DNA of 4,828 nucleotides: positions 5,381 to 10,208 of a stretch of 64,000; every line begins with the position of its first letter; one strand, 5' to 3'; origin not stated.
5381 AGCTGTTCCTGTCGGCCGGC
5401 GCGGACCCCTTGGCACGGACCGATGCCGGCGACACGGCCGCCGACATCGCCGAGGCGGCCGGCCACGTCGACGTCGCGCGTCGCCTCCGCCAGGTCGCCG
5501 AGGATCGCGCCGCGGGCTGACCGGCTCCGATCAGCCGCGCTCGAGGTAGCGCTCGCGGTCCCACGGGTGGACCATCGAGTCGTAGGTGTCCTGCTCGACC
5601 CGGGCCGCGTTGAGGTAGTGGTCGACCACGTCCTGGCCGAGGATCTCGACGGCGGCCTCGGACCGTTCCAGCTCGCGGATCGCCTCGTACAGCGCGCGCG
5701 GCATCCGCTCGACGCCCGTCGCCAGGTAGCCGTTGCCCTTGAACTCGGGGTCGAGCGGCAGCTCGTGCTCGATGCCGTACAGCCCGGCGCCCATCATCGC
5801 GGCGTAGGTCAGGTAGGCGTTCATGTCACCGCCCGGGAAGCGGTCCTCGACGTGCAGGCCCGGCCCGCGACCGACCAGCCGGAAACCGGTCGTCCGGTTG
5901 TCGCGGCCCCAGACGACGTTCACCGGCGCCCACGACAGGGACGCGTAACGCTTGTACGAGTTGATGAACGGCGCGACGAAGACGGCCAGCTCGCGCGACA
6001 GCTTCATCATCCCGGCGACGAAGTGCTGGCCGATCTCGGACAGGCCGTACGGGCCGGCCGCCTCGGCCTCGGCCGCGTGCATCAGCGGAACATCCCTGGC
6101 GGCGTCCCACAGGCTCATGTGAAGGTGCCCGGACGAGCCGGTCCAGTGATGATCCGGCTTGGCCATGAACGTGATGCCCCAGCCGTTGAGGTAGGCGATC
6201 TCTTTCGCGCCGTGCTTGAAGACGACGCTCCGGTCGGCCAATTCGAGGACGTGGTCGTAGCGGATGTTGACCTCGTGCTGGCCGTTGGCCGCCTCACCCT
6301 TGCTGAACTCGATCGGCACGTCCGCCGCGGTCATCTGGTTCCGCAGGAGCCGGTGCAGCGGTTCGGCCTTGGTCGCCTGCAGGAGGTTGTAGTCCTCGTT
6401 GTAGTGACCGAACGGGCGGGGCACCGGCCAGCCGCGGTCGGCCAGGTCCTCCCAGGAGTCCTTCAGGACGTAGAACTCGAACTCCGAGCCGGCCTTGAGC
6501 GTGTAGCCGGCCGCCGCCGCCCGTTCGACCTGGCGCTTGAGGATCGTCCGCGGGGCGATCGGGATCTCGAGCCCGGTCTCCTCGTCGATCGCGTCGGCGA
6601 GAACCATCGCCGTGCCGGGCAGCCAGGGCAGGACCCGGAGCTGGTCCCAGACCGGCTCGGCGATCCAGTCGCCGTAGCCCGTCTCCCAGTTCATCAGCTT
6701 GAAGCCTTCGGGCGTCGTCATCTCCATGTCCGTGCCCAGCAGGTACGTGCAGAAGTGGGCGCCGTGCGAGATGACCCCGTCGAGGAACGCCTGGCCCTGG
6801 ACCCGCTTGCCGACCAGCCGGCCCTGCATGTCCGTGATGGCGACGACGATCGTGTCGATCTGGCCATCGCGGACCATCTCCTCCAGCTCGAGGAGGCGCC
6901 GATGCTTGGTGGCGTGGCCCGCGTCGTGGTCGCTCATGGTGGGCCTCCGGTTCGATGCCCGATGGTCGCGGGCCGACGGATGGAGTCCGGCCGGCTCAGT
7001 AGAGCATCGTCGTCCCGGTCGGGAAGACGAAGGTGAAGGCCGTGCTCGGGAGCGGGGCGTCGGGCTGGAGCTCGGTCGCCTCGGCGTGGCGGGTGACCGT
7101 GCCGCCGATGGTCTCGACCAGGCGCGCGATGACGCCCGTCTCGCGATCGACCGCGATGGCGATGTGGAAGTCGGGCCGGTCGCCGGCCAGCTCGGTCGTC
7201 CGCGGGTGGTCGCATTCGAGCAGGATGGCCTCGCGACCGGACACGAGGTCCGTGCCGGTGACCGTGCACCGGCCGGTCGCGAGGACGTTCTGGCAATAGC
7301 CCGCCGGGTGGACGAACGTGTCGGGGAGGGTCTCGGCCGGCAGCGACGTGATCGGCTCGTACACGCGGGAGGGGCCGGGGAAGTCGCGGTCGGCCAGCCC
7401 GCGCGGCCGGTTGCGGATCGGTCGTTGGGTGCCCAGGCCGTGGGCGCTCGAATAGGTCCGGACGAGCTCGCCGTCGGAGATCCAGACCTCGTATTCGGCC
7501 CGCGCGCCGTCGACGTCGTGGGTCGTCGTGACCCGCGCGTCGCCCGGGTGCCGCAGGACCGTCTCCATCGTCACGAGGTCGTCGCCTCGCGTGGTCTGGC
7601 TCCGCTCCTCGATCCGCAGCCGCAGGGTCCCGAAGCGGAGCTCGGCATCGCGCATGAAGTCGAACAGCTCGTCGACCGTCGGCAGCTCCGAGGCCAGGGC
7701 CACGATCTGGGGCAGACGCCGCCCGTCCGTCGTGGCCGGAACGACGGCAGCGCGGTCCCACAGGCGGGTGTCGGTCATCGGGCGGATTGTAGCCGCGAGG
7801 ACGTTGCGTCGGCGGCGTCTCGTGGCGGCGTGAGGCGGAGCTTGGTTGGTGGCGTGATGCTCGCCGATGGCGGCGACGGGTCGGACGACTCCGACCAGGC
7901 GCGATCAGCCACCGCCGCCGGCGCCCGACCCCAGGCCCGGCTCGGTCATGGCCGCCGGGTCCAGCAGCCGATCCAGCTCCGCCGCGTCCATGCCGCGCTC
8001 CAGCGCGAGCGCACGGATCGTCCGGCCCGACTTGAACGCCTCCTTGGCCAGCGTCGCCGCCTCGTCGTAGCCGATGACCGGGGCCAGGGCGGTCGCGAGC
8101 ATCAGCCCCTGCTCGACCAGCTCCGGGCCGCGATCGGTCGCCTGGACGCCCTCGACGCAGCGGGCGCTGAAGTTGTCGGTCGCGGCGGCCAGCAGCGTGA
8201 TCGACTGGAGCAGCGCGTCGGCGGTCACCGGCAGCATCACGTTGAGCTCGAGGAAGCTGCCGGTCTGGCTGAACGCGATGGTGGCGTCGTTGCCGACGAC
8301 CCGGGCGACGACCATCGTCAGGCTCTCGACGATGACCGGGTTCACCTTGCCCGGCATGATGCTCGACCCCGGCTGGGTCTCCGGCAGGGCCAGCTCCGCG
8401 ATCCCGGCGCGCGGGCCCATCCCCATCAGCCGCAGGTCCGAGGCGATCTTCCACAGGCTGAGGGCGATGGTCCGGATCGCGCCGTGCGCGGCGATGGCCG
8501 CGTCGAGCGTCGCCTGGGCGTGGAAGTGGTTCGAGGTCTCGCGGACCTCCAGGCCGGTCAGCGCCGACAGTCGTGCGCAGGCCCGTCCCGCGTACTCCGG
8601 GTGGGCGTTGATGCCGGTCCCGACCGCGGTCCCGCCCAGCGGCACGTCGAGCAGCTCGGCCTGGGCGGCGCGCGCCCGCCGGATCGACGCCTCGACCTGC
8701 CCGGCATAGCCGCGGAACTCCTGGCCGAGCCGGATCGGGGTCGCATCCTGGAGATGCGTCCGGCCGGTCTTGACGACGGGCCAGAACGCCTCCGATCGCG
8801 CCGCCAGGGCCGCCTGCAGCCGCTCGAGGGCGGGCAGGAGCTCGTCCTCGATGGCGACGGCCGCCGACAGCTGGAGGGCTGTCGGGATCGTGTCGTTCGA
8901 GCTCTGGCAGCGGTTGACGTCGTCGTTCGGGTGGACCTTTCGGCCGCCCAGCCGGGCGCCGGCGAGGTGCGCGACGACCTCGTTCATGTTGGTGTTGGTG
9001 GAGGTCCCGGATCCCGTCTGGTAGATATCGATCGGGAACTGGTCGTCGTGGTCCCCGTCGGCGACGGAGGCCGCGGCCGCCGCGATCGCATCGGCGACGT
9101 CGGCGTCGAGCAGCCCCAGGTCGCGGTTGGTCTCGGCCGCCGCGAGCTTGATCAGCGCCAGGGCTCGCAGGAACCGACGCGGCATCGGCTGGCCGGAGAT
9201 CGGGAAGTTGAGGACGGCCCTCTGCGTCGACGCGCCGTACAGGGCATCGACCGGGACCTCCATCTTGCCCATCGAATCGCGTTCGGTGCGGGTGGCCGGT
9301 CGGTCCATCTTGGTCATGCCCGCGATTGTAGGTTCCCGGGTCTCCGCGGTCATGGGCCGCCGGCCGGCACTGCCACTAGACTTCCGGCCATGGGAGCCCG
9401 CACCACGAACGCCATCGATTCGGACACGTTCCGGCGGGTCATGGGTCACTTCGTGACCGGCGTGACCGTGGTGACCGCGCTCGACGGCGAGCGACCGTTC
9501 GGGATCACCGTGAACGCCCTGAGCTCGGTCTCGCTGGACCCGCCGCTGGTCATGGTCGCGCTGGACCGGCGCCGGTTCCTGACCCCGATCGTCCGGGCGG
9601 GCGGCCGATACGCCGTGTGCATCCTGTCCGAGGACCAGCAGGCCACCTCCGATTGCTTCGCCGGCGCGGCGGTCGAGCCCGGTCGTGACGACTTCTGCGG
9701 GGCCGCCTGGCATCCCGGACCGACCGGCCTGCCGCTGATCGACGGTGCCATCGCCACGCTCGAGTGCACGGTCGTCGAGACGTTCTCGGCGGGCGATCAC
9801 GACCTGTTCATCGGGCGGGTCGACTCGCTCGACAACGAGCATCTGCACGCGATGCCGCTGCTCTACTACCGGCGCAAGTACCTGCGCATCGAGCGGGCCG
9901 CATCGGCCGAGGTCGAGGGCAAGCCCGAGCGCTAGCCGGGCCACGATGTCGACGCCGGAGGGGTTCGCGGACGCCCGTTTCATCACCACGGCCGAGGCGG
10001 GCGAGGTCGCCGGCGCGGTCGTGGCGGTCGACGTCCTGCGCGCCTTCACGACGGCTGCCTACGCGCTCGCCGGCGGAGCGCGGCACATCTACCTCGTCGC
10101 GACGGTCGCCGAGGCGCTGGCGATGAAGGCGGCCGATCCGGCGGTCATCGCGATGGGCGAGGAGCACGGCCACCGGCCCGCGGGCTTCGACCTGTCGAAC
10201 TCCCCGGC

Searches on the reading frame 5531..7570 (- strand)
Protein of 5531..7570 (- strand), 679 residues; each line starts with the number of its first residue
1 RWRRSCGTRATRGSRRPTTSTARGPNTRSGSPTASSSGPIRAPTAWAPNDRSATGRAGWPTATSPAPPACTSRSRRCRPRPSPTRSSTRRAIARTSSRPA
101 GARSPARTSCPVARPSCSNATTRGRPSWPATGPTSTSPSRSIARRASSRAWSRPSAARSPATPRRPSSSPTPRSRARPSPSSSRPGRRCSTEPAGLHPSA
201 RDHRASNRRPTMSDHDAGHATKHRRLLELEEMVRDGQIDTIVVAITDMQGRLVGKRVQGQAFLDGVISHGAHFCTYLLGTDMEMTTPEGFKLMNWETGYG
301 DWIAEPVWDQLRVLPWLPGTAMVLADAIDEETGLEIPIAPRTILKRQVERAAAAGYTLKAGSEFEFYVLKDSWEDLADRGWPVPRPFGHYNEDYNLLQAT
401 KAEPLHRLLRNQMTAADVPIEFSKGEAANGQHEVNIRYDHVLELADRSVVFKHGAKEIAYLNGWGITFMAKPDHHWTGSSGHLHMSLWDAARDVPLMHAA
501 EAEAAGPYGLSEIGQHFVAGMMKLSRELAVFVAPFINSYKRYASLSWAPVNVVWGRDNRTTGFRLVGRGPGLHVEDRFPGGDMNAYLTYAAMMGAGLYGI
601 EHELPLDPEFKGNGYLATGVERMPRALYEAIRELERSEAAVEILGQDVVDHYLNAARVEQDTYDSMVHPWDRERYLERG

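Call 22: search_protein_families(library=pfam, proteins=[window:5531-7570:-], max_evalue=0.0001)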
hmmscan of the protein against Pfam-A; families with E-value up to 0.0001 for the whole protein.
window:5531-7570:- (679 aa): 1 family
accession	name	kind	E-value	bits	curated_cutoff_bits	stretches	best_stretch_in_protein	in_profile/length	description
PF00120.29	Gln-synt_C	-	3.1e-86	290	24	1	339-675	3-344/344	Glutamine synthetase, catalytic domain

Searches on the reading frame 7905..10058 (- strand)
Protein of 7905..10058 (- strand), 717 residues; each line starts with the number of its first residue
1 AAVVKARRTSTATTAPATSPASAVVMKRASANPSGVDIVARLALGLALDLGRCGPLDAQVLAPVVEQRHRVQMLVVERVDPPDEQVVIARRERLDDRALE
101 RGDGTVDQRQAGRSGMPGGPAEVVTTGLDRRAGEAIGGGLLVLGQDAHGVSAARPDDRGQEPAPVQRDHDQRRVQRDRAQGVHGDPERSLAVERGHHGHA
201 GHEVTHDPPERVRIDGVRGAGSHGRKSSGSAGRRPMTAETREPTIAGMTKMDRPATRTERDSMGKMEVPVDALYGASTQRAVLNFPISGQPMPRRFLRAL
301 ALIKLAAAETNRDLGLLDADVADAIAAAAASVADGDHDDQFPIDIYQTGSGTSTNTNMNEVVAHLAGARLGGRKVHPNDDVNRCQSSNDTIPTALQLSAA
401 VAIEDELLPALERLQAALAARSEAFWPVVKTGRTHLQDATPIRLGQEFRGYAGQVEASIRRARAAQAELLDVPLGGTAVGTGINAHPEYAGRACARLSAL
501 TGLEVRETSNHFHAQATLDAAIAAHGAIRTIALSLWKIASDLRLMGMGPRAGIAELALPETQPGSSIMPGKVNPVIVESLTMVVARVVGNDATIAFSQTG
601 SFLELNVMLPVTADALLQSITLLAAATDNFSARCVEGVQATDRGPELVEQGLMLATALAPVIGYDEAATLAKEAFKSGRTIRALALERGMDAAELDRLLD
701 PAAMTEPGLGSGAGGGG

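Call 22: search_protein_families(library=pfam, proteins=[window:7905-10058:-], max_evalue=0.0001)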
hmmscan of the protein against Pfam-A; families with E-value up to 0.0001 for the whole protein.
window:7905-10058:- (717 aa): 2 families
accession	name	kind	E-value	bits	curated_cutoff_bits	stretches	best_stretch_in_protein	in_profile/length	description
PF00206.25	Lyase_1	-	3.5e-95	319.5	27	1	264-589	1-312/312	Lyase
PF10415.14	FumaraseC_C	-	3.3e-20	72.7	32.5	1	654-706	1-54/54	Fumarase C C-terminus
